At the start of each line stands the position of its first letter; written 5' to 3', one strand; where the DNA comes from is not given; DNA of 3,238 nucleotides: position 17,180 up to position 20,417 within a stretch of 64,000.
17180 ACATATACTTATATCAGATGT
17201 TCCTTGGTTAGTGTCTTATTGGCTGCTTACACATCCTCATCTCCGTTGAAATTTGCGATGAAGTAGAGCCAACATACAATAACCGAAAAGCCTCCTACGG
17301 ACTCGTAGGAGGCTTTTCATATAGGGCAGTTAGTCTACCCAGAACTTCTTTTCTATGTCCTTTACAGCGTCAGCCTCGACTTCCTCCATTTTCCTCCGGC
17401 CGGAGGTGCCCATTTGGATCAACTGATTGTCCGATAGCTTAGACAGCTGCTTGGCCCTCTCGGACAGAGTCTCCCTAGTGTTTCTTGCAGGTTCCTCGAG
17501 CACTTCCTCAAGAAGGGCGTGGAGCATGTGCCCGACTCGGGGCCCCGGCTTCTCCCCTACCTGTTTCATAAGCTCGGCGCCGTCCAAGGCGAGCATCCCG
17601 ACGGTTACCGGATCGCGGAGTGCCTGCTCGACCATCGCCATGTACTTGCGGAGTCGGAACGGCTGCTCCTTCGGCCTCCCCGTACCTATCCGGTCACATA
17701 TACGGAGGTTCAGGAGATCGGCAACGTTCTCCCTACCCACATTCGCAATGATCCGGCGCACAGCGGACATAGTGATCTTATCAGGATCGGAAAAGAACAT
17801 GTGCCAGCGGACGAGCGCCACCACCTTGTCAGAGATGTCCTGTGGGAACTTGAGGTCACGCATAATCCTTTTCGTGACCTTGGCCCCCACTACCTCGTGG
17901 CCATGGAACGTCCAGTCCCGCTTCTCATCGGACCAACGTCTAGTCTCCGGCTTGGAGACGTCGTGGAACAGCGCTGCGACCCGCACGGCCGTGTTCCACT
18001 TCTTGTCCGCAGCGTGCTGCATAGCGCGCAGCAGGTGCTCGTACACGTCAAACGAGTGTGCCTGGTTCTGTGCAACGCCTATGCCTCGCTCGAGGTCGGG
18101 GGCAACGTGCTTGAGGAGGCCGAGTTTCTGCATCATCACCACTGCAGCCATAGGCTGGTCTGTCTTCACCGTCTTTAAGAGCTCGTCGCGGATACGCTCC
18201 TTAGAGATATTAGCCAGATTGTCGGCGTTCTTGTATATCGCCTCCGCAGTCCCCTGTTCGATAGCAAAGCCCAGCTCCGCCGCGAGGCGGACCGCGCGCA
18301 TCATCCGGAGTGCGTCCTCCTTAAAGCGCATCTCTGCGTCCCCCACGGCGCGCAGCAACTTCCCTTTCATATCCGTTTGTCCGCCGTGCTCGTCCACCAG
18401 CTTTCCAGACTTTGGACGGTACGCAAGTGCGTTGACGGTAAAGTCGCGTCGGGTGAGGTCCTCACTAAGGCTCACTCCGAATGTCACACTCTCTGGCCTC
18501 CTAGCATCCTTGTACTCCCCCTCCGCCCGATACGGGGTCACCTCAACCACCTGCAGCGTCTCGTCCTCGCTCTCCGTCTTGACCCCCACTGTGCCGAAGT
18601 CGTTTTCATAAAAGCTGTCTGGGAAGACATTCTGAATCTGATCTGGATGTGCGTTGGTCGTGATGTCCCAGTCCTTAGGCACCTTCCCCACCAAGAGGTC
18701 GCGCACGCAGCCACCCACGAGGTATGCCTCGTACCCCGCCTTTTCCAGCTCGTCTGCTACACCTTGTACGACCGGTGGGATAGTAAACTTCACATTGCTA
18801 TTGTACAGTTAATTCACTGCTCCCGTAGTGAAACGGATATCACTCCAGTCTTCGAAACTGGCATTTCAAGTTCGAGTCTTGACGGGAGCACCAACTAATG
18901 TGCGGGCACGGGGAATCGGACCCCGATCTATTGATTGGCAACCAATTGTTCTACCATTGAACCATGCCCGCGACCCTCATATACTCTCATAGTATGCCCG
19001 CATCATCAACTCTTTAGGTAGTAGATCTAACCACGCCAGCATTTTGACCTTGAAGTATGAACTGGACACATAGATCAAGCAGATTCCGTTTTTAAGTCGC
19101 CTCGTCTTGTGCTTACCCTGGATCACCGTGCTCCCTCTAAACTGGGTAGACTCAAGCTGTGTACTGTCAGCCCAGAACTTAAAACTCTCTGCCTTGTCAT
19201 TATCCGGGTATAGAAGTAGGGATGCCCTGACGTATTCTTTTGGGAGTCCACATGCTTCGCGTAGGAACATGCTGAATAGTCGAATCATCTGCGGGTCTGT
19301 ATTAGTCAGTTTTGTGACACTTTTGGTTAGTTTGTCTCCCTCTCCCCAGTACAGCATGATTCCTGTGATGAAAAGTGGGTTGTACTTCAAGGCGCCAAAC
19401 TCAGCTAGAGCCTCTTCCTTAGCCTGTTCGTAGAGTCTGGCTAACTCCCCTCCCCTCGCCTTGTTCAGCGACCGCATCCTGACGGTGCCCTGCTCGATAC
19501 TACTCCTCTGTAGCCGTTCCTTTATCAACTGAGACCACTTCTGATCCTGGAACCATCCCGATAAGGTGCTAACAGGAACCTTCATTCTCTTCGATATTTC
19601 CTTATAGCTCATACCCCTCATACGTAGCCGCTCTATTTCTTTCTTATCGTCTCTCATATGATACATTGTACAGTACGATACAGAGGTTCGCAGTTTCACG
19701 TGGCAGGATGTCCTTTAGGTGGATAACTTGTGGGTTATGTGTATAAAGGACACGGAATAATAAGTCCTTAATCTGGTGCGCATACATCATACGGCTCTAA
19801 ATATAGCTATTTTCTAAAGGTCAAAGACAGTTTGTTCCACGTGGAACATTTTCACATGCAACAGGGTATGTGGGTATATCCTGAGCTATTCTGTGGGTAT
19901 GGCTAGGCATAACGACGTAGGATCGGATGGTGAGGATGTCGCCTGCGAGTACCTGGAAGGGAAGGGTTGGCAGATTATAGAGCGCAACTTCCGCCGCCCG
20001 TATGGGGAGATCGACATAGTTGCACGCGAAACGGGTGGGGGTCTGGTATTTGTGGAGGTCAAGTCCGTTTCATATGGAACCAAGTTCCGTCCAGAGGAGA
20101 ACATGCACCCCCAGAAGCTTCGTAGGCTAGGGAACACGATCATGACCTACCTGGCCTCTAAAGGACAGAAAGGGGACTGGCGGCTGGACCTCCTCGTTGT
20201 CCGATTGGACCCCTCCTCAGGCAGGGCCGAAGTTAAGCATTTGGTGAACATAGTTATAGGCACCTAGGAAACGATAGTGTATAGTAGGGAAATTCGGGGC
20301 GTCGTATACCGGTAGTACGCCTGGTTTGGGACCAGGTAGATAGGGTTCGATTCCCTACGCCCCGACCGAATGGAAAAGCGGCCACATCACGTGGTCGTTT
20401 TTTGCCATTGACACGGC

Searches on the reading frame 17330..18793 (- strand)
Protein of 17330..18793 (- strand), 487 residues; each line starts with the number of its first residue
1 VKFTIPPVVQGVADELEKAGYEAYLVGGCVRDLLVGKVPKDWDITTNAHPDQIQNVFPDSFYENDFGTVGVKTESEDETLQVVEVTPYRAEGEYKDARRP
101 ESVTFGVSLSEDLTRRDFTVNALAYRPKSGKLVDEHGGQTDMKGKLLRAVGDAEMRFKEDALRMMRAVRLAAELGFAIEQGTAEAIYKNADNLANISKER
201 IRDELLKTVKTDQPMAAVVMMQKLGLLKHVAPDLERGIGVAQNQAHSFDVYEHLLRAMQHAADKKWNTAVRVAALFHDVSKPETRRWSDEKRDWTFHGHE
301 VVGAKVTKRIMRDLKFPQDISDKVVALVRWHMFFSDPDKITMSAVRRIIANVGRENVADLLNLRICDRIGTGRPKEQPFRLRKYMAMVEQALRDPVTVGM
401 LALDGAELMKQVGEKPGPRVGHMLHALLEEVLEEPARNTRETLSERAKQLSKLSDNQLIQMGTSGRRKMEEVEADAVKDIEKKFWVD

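Call 3: search_protein_families(library=pfam, proteins=[window:17330-18793:-], max_evalue=0.1)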
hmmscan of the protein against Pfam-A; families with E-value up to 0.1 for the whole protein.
window:17330-18793:- (487 aa): 5 families
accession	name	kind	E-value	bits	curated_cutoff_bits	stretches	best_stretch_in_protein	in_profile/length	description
PF01743.26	PolyA_pol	-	1e-35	123.3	23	1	23-148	1-126/126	Poly A polymerase head domain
PF12627.12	PolyA_pol_RNAbd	-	2.3e-18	66.2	22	1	175-235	1-61/64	Probable RNA and SrmB- binding site of polymerase A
PF01966.28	HD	-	1.9e-12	47.9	22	1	250-338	1-92/116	HD domain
PF13735.12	tRNA_NucTran2_2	-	2.9e-09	37.5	27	1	287-445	3-147/149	tRNA nucleotidyltransferase domain 2 putative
PF08696.17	Dna2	-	0.056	13.6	22.4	1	420-479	89-146/204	DNA replication factor Dna2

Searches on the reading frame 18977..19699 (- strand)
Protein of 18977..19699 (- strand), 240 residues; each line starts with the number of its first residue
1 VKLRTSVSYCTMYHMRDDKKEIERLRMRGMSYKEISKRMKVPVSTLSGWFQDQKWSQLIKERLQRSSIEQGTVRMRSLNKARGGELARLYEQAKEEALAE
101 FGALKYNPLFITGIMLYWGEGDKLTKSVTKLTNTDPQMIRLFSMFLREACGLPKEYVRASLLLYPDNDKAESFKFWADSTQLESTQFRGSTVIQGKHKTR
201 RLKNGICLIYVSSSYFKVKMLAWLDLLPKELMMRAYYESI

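Call 3: search_protein_families(library=pfam, proteins=[window:18977-19699:-], max_evalue=0.1)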
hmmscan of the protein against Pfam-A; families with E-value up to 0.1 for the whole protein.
window:18977-19699:- (240 aa): 7 families
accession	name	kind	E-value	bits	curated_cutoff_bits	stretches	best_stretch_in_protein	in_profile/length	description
PF25787.1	HTH_SB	-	2.5e-05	24.4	43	1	17-46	10-39/53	Sleeping Beauty transposase HTH domain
PF13936.12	HTH_38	-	0.00034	20.7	27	1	18-47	9-38/44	Helix-turn-helix domain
PF13384.12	HTH_23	-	0.0026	18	24.6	1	24-51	12-39/50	Homeodomain-like domain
PF01381.28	HTH_3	-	0.0027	18.2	23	1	24-53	3-33/55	Helix-turn-helix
PF04218.19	CENP-B_N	-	0.0027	17.8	21.2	1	19-52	12-45/53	CENP-B N-terminal DNA-binding domain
PF13518.12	HTH_28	-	0.0089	16.5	25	1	24-49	7-32/52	Helix-turn-helix domain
PF08281.18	Sigma70_r4_2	-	0.0099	15.9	25.7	1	26-45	23-42/54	Sigma-70, region 4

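Call 46: search_protein_families(library=padloc, proteins=[window:18977-19699:-], max_evalue=0.001)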
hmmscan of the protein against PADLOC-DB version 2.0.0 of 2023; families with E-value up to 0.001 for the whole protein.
window:18977-19699:- (240 aa): 0 families

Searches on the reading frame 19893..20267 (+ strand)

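Call 3: search_protein_families(library=pfam, proteins=[window:19893-20267:+], max_evalue=0.1)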
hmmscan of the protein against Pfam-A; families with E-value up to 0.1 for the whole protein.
window:19893-20267:+ (124 aa): 5 families
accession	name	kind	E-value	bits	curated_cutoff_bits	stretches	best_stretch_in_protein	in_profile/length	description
PF02021.23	UPF0102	-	1.3e-22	80.4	23.6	1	13-103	1-80/80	Uncharacterised protein family UPF0102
PF08378.17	NERD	-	6.8e-05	23.8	22.1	1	10-67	2-64/111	Nuclease-related domain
PF01939.22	NucS_C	-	0.0006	20.2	24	1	21-58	15-52/124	Endonuclease NucS C-terminal domain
PF04471.18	Mrr_cat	-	0.0025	18.4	21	1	14-91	10-81/115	Restriction endonuclease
PF21948.1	LplA-B_cat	-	0.047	14.1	27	1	39-93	55-110/200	Lipoyl protein ligase A/B catalytic domain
